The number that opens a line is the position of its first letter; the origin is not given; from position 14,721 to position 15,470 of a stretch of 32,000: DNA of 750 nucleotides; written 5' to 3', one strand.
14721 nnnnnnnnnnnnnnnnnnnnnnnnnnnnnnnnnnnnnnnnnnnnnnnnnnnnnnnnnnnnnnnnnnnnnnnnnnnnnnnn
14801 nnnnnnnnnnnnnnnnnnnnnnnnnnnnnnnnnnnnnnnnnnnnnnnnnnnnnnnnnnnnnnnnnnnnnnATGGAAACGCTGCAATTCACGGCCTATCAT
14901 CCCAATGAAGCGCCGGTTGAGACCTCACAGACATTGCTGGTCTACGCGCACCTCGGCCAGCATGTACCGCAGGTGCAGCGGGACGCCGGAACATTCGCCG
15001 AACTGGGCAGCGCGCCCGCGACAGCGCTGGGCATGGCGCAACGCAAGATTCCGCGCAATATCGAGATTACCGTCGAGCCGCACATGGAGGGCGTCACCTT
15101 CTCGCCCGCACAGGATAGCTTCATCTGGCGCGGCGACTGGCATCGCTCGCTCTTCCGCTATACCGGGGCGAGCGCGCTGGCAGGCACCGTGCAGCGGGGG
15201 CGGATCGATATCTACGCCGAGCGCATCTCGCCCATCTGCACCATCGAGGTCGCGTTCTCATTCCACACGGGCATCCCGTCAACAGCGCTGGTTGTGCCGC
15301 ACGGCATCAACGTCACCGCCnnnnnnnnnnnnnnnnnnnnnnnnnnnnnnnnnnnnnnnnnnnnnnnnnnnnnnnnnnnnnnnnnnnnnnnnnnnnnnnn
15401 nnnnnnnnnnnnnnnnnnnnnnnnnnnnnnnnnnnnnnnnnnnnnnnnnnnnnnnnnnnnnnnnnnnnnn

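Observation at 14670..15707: Solitary TIR-domain protein with an unrecognised sensor-like N-terminal domain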

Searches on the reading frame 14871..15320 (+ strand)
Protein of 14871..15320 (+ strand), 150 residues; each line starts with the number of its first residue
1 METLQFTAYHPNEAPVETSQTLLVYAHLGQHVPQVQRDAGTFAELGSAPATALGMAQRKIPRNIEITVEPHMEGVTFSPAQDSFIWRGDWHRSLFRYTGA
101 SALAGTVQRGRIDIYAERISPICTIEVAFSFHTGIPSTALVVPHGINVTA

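Call 39: search_protein_representatives(alignment_id=A3)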
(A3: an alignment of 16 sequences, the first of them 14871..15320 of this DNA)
Query: 16 sequences, 150 profile positions. Proteins with E-value up to 0.001 (for the whole library): 1891; up to 1e-10: 1184; up to 1e-30: 107. The best 150 are listed.
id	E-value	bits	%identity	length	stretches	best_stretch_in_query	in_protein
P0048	7.4e-71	252.9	-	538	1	2-150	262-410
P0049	2.6e-68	244.7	-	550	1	2-149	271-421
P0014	6.7e-68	243.3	-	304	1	2-150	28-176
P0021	1.1e-67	242.6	-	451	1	2-150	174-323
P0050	5.6e-65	233.8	-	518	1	2-150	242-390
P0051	3.4e-63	228.0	-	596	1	2-150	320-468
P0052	8.4e-63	226.8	-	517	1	2-149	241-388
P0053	6.2e-61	220.7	-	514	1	2-150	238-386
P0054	6.8e-61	220.6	-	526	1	2-149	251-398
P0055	8.7e-58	210.5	-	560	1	2-150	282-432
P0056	4.8e-56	204.8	-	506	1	4-150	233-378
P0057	9.7e-54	197.4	-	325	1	1-150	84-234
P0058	1.5e-53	196.7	-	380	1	2-124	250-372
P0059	8.7e-53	194.3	-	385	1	4-148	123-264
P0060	1.6e-52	193.4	-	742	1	3-150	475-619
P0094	5.6e-40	152.7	-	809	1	2-143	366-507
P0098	4.7e-39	149.7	-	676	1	2-142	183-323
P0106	3.2e-38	147.0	-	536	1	4-141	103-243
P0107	3.5e-38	146.9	-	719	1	5-138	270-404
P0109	4.1e-38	146.6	-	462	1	2-134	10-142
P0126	5.5e-35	136.5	-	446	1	2-137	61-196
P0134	1.2e-33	132.2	-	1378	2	2-144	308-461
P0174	2.2e-27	111.8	-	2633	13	52-95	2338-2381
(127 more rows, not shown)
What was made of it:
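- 14871..15275 (+): Ig-like β-sandwich domain (aa 1-135 of the 278-aa form; aa 68-202 of the 345-aa ORF). 1,891 cluster representatives match its profile (call 39).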

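Call 48: search_protein_families(library=pfam, alignment_id=A5, max_evalue=0.001)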
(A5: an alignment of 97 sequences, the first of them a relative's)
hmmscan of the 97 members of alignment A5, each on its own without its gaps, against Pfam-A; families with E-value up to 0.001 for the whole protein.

A. member 1, P0048 (538 aa): 4 families
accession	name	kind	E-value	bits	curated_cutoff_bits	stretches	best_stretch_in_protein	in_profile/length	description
PF13676.11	TIR_2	-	5.3e-38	130.7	28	2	6-114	1-109/122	TIR domain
PF01582.25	TIR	-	8.5e-11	42.4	21.3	1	10-100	10-100/179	TIR domain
PF08937.16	ThsB_TIR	-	5e-09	36.9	21.2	1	7-81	1-85/100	Thoeris protein ThsB, TIR-like domain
PF10137.14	CAP12-PCTIR_TIR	-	0.00059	20.3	24.7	0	6-64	2-61/119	CAP12/Pycsar effector protein, TIR domain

B. families by the number of members that match (of 97 scanned): 71 families (the first 25 are shown)
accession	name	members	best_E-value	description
PF13676.11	TIR_2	89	6.8e-53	TIR domain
PF01582.25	TIR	24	1.9e-17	TIR domain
PF00498.31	FHA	13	8.7e-23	FHA domain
PF16697.10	Yop-YscD_cpl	13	2.2e-16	Inner membrane component of T3SS, cytoplasmic domain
PF00805.28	Pentapeptide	7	1.6e-66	Pentapeptide repeats (8 copies)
PF13599.13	Pentapeptide_4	7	4.4e-28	Pentapeptide repeat region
PF13576.12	Pentapeptide_3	6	1.8e-18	Pentapeptide repeats (9 copies)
PF08937.16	ThsB_TIR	6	5e-09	Thoeris protein ThsB, TIR-like domain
PF00069.31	Pkinase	5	1.2e-46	Protein kinase domain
PF07714.23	PK_Tyr_Ser-Thr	5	4.9e-31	Protein tyrosine and serine/threonine kinase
PF00515.34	TPR_1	3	1.2e-33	Tetratricopeptide repeat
PF07719.23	TPR_2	3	6.7e-32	Tetratricopeptide repeat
PF13431.12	TPR_17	3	2.9e-24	Tetratricopeptide repeat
PF13432.12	TPR_16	3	1.5e-22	Tetratricopeptide repeat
PF13414.12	TPR_11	3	3.1e-22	TPR repeat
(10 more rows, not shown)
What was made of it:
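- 89 of 97 have Pfam TIR_2 (call 48).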

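Call 50: predict_structure(alignment_id=A3)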
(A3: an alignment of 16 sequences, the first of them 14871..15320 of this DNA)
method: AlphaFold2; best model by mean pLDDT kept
length: 150 residues; sequences in the alignment: 16
mean_pLDDT: 90.2   pTM: 0.83
mean pLDDT of the five models: 90.2, 89.7, 89.4, 89.5, 88.9
residues with pLDDT >= 90: 123; 70-90: 11; 50-70: 3; < 50: 13
segments of 3 or more residues with pLDDT < 50: 138-150
pLDDT, mean of each block of 10 residues (from residue 1): 95 94 97 96 89 96 97 98 96 98 96 92 97 67 44
secondary structure, 60 per line:
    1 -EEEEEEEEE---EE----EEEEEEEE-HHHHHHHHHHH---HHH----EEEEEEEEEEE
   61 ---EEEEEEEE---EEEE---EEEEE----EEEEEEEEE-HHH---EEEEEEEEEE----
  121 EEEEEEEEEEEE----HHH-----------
elements in order: E2-10 E20-27 H29-39 E50-60 E64-71 E75-78 E82-86 E91-99 E107-116 E121-132
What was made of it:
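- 14871..15275 (+): AF2 pLDDT 90, pTM 0.83, ten strands and one helix (call 50).
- Checked: The β-rich region: AlphaFold2 predicts ten strands and one helix with pLDDT 90 and pTM 0.83 (call 50).
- Confident model (call 50).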

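Call 53: fold_search(model_id=the predicted structure, library=pdb)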
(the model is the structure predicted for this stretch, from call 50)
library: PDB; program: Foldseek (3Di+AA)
matches with E <= 10: 1162; with E <= 0.001: 0
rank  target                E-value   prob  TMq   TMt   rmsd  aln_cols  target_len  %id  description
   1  9fyn                  3.6e-03  1.00  0.45  0.11   4.2       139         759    9  Lacto-N-biosidase from Trueperella pyogenes (released 2024-10-09)
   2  4yn3_A                5.9e-03  1.00  0.35  0.11   5.0       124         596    9  Crystal structure of Cucumisin complex with pro-peptide (released 2016-03-09)
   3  8cs9_X                6.6e-03  1.00  0.49  0.13   3.7       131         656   11  Composite reconstruction of Class 1 of the erythrocyte ankyrin-1 complex (released 2022-07-20)
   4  6m3q_E                9.3e-03  1.00  0.61  0.23   3.9       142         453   13  Crystal structure of AnkB/beta4-spectrin complex (released 2020-05-13)
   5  9pxf_A                9.3e-03  1.00  0.44  0.20   7.2       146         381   10  Ammonia monooxygenase in native membranes from N. briensis (released 2026-01-28)
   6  3vta_A                1.1e-02  0.99  0.33  0.11   5.5       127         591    9  Crystal Structure of cucumisin, a subtilisin-like endoprotease from Cucumis melo L (released 2012-08-08)
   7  8csw                  1.2e-02  1.00  0.49  0.13   3.7       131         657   11  Local refinement of protein 4.2 in Class 2 of erythrocyte ankyrin-1 complex (released 2022-07-20)
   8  3vta_B                1.6e-02  0.98  0.33  0.11   5.5       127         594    9  Crystal Structure of cucumisin, a subtilisin-like endoprotease from Cucumis melo L (released 2012-08-08)
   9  5k93_A                1.8e-02  1.00  0.44  0.33   9.2       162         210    8  PapD wild-type chaperone (released 2016-07-20)
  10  7uzs                  2.1e-02  1.00  0.49  0.13   3.8       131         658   11  Protein 4.2 (local refinement from consensus reconstruction of ankyrin complex classes) (released 2022-07-20)
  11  2oxg_E                2.1e-02  0.94  0.32  0.43   9.3       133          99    9  The SoxYZ Complex of Paracoccus pantotrophus (released 2007-05-22)
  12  8k2h_A                2.7e-02  0.97  0.40  0.13   8.4       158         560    6  Crystal structure of Group 2Oligosaccharide/Monosaccharide-releasing beta-N-acetylhexosaminidase NgaAt from Arabidopsi (released 2024-04-24)
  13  7sqc_T0               2.8e-02  1.00  0.41  0.14  10.6       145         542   11  Ciliary C1 central pair apparatus isolated from Chlamydomonas reinhardtii (released 2022-04-13)
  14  8k2h_B                2.8e-02  0.99  0.43  0.13  10.4       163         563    8  Crystal structure of Group 2Oligosaccharide/Monosaccharide-releasing beta-N-acetylhexosaminidase NgaAt from Arabidopsi (released 2024-04-24)
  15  9leg_B                3.1e-02  1.00  0.46  0.20   7.0       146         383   10  AMO complex (released 2026-02-04)
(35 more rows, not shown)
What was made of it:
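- On ZU5 domain: 6m3q_E E = 9.3e-3, TMq 0.61 (call 53).
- Closest known: ZU5 and other Ig-like/transthyretin-like β-sandwiches. Same: The best geometric match of the N-domain is the ankyrin-B ZU5-containing tandem (6m3q_E, TMq 0.61; call 53).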

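Call 69: search_solved_structures(query=A3, max_evalue=10, show_alignments=0)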
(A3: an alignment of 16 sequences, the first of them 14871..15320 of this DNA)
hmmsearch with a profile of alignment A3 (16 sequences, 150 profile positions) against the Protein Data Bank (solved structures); distinct sequences matched with E-value up to 10: 2.
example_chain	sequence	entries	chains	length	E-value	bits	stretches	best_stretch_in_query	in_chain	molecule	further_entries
3fzv_A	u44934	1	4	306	1.5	11.7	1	62-116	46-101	Probable transcriptional regulator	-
6m5f_A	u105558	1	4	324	1.6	11.6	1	62-116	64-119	Probable transcriptional regulator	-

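Call 76: search_protein_families(library=pfam, proteins=[P0174, P0134, P0094, P0098, P0109, P0106, P0107, P0126], max_evalue=0.01)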
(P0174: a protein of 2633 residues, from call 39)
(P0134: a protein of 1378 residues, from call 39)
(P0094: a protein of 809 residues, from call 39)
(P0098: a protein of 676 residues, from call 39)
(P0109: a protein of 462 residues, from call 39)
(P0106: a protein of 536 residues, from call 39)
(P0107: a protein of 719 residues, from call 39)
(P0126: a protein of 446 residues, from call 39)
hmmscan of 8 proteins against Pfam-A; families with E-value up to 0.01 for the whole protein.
P0174 (2633 aa): 17 families
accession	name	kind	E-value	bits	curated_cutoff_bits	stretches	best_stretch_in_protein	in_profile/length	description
PF13620.12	CarboxypepD_reg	-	3.2e-136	444.4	32.3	18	1559-1634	1-77/82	Carboxypeptidase regulatory-like domain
PF13517.12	FG-GAP_3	-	1.6e-90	298.1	26.9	10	540-602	1-61/61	FG-GAP-like repeat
PF13715.12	CarbopepD_reg_2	-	3.5e-83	274.2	32.2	15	1560-1613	1-54/88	CarboxypepD_reg-like domain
PF17210.9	SdrD_B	-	4.6e-72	239.8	29.7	15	1977-2041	15-82/112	SdrD B-like domain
PF01839.29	FG-GAP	-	7.3e-70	230.4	22.1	10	584-604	2-22/37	FG-GAP repeat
PF17802.7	SpaA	-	3.2e-47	159.1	23.1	1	1400-1442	11-57/91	Prealbumin-like fold domain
PF22902.2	NOMO1-like_9th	-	2.7e-31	107.6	27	0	983-1047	5-74/75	BOS complex subunit NOMO1-like, beta sandwich domain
PF16640.11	Big_3_5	-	6.9e-17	62.2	35.5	1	429-511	2-87/88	Bacterial Ig-like domain (group 3)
PF06739.17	SBBP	-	2.4e-16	59.8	20.5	1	287-323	1-38/38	Beta-propeller repeat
PF12256.14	TcdB_toxin_midN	-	7.3e-13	48.7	24.8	0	2534-2568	30-61/181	Insecticide toxin TcdB middle/N-terminal region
PF10090.15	HPTransfase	-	1.1e-10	41.7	22.9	0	1597-1615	45-63/123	Histidine phosphotransferase C-terminal domain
PF20598.4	DUF6795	-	4e-09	37.1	27.4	0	1394-1432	1-45/103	Domain of unknown function (DUF6795)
PF02369.22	Big_1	-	9.6e-09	35.7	34.9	1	898-969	19-87/93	Bacterial Ig-like domain (group 1)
PF23193.1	NOMO_3rd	-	6.9e-08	33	27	0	1420-1444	62-85/120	NOMO third transthyretin-like domain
PF09134.16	Invasin_D3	-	0.00017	22.5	33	1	897-975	21-94/98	Invasin, domain 3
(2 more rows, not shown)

P0134 (1378 aa): 5 families
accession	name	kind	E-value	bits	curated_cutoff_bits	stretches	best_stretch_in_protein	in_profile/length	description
PF00069.31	Pkinase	-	5.8e-52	177.1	31.7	2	617-829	1-201/263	Protein kinase domain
PF13676.11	TIR_2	-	1.5e-26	93.7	28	2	1217-1324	1-105/122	TIR domain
PF07714.23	PK_Tyr_Ser-Thr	-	5e-23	82.2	23.1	1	619-823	3-203/258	Protein tyrosine and serine/threonine kinase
PF01636.29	APH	-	1.1e-06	29.1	23.2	0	724-773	150-201/239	Phosphotransferase enzyme family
PF06293.20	Kdo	-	5e-06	26.5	21.3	1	693-775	92-175/207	Lipopolysaccharide kinase (Kdo/WaaP) family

P0094 (809 aa): 3 families
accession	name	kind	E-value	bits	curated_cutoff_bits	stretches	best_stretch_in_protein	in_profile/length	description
PF13676.11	TIR_2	-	1.9e-22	80.4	28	2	519-628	1-107/122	TIR domain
PF00498.31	FHA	-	3e-18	66.5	20.7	1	735-799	1-67/67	FHA domain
PF16697.10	Yop-YscD_cpl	-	3e-14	53.5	33.2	1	718-805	2-90/94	Inner membrane component of T3SS, cytoplasmic domain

P0098 (676 aa): 13 families
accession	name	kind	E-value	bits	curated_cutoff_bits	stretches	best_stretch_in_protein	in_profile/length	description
PF00069.31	Pkinase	-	3.8e-18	66.3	31.7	1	2-87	111-196/263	Protein kinase domain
PF13676.11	TIR_2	-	1e-15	58.8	28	1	338-448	1-108/122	TIR domain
PF13414.12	TPR_11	-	7.4e-12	45.2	26.8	1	512-537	13-38/42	TPR repeat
PF07719.23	TPR_2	-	2.8e-11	43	27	1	563-594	2-33/34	Tetratricopeptide repeat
PF14559.12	TPR_19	-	2.8e-10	40.8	25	1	548-604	11-67/68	Tetratricopeptide repeat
PF13431.12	TPR_17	-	7.3e-10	38.8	24.4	1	550-579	1-30/34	Tetratricopeptide repeat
PF00515.34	TPR_1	-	9.7e-10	38.3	27.8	0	564-594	3-33/34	Tetratricopeptide repeat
PF13428.12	TPR_14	-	3.8e-09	36.8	23.5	0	565-604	4-43/44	Tetratricopeptide repeat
PF13432.12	TPR_16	-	3.2e-08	34.3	32.7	1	535-595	5-64/65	Tetratricopeptide repeat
PF23914.1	TPR_CcmH_CycH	-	1.3e-07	32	42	1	468-533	61-127/158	Cytochrome c-type biogenesis protein H TPR domain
PF13181.12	TPR_8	-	5.7e-07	29.6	25.7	0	563-594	2-33/34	Tetratricopeptide repeat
PF07714.23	PK_Tyr_Ser-Thr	-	2.4e-06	27.5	23.1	1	4-84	117-200/258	Protein tyrosine and serine/threonine kinase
PF03109.22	ABC1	-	0.0057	16.3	22.9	0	12-50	188-226/244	ABC1 atypical kinase-like domain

P0109 (462 aa): 22 families
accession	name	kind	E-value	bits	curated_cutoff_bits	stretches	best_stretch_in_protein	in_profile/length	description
PF00515.34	TPR_1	-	1.2e-30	104.5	27.8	5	328-361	1-34/34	Tetratricopeptide repeat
PF07719.23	TPR_2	-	6.4e-27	91.8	27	5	329-361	2-34/34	Tetratricopeptide repeat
PF13432.12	TPR_16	-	1.5e-22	80.1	32.7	3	334-396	3-65/65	Tetratricopeptide repeat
PF13431.12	TPR_17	-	2.8e-22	77.5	24.4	3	282-314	1-33/34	Tetratricopeptide repeat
PF13414.12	TPR_11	-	3.1e-22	78.4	26.8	4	335-366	1-32/42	TPR repeat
PF13181.12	TPR_8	-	6.4e-21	73.1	25.7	2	328-361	1-34/34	Tetratricopeptide repeat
PF13424.12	TPR_12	-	3.9e-16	59.5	30.1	3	396-459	3-74/77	Tetratricopeptide repeat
PF13676.11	TIR_2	-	5.7e-15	56.3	28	1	163-268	1-105/122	TIR domain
PF14559.12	TPR_19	-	9.7e-15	55.1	25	3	306-360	3-57/68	Tetratricopeptide repeat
PF13371.12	TPR_9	-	2.1e-14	53.7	35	2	306-364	7-65/73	Tetratricopeptide repeat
PF13428.12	TPR_14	-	3.7e-14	52.3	23.5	2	334-369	7-42/44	Tetratricopeptide repeat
PF13374.12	TPR_10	-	4.1e-09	36.6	27.5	0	432-458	4-30/42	Tetratricopeptide repeat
PF13174.12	TPR_6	-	5.7e-09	36.5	26.3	0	364-394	2-32/33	Tetratricopeptide repeat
PF13176.12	TPR_7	-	1.1e-07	31.8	27.9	0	296-324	1-29/36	Tetratricopeptide repeat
PF25062.1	ARM_TT21_N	-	7.1e-07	29.6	40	1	304-415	110-221/222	Tetratricopeptide repeat protein 21 N-terminal ARM repeat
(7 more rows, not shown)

P0106 (536 aa): 2 families
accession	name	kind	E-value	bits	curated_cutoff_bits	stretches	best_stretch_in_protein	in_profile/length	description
PF13676.11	TIR_2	-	9.6e-14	52.4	28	1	261-366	1-105/122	TIR domain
PF15973.10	DUF4766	-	0.0027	18.7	27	1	39-78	60-95/115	Domain of unknown function (DUF4766)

P0107 (719 aa): 24 families
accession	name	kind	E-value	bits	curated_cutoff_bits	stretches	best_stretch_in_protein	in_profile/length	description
PF00515.34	TPR_1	-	1.2e-33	114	27.8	5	585-618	1-34/34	Tetratricopeptide repeat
PF07719.23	TPR_2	-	6.7e-32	107.4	27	5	587-618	3-34/34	Tetratricopeptide repeat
PF13431.12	TPR_17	-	2.9e-24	83.7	24.4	3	641-672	1-32/34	Tetratricopeptide repeat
PF13676.11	TIR_2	-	9.1e-24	84.7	28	2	420-525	1-105/122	TIR domain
PF13181.12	TPR_8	-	3.4e-21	74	25.7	3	585-618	1-34/34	Tetratricopeptide repeat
PF13414.12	TPR_11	-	4.6e-20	71.5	26.8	4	666-701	7-42/42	TPR repeat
PF13432.12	TPR_16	-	2.7e-19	69.7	32.7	3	591-653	3-65/65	Tetratricopeptide repeat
PF13424.12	TPR_12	-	3.9e-19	69.1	30.1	3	653-716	3-74/77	Tetratricopeptide repeat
PF14559.12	TPR_19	-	6.3e-17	62.1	25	3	563-611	3-51/68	Tetratricopeptide repeat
PF13371.12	TPR_9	-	2.1e-16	60.1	35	2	562-621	6-65/73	Tetratricopeptide repeat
PF13428.12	TPR_14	-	2.5e-15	55.9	23.5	1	591-626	7-42/44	Tetratricopeptide repeat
PF13374.12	TPR_10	-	1.5e-13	50.7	27.5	1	653-683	2-32/42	Tetratricopeptide repeat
PF13176.12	TPR_7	-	5.1e-09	36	27.9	0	689-712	1-24/36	Tetratricopeptide repeat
PF13174.12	TPR_6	-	1.6e-07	31.9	26.3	0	592-617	7-32/33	Tetratricopeptide repeat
PF07721.20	TPR_4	-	5.1e-06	27.1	27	0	588-610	4-26/26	Tetratricopeptide repeat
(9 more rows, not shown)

P0126 (446 aa): 3 families
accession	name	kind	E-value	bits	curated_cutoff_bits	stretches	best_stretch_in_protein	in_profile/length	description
PF00498.31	FHA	-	1.3e-16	61.2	20.7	1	368-434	2-67/67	FHA domain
PF16697.10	Yop-YscD_cpl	-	9e-15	55.2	33.2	1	349-441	1-91/94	Inner membrane component of T3SS, cytoplasmic domain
PF13676.11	TIR_2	-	1e-14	55.5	28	1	216-327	1-109/122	TIR domain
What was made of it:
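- Closest known: ZU5 and other Ig-like/transthyretin-like β-sandwiches. Same: There is weak profile affinity to CarboxypepD_reg repeats (P0174; calls 39, 76).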

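Call 86: find_related_loci(query=A3, collection=viral_contigs, flank=5000)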
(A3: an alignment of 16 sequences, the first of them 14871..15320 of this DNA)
Query A3 (150 aa) in viral_contigs; peptide patterns used: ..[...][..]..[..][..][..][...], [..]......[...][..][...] (x = any residue, [..] = any of these).
23 stretches matched a pattern, but none encodes a relative of the query by tblastn (E <= 1e-3).
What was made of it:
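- Tried and rejected: No viral contig encodes the β-sandwich (call 86).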

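Call 89: fold_search(model_id=the predicted structure, library=viral)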
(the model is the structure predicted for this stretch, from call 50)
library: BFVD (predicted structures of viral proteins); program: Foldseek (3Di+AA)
matches with E <= 10: 749; with E <= 0.001: 0
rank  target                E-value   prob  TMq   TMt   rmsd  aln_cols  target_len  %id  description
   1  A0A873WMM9            2.5e-03  1.00  0.38  0.07   8.0       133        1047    7  (no name in the UniProt tables at hand)
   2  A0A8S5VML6            1.0e-02  1.00  0.46  0.58   3.3       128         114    8  (no name in the UniProt tables at hand)
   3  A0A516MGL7            1.2e-02  1.00  0.44  0.09  15.4       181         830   12  (no name in the UniProt tables at hand)
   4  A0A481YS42            1.8e-02  0.98  0.38  0.38   5.8       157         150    7  Uncharacterized protein [Marseillevirus LCMAC101]
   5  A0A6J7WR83            2.0e-02  1.00  0.48  0.25   4.2       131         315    8  Uncharacterized protein [uncultured Caudovirales phage]
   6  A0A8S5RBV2            2.0e-02  1.00  0.48  0.18   6.1       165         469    7  Translocon-associated protein beta (TRAPB) [virus sp. ctOZh10]
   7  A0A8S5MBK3            2.2e-02  1.00  0.46  0.13   5.8       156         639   10  Uncharacterized protein [Podoviridae sp. ct53O25]
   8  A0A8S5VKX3            2.2e-02  0.99  0.37  0.37  19.1       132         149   10  (no name in the UniProt tables at hand)
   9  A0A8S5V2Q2            2.2e-02  0.95  0.36  0.27   6.4       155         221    7  Uncharacterized protein [CrAss-like virus sp. ctelJ1]
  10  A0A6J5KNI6            2.5e-02  1.00  0.42  0.23   8.9       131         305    9  Uncharacterized protein [uncultured Caudovirales phage]
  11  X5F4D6                3.2e-02  0.99  0.40  0.20   7.6       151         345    6  Glycoprotein (Fragment) [Tomato spotted wilt virus]
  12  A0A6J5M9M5            3.3e-02  0.99  0.42  0.05   7.5       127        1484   12  Uncharacterized protein [uncultured Caudovirales phage]
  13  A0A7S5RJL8            3.3e-02  0.99  0.44  0.36   7.3       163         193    8  (no name in the UniProt tables at hand)
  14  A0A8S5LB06            3.7e-02  0.99  0.43  0.10   5.7       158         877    8  Uncharacterized protein [Podoviridae sp. ctBev14]
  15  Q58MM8                5.7e-02  1.00  0.45  0.17   4.4       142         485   13  Glycine-rich domain-containing protein [Prochlorococcus phage P-SSM2]
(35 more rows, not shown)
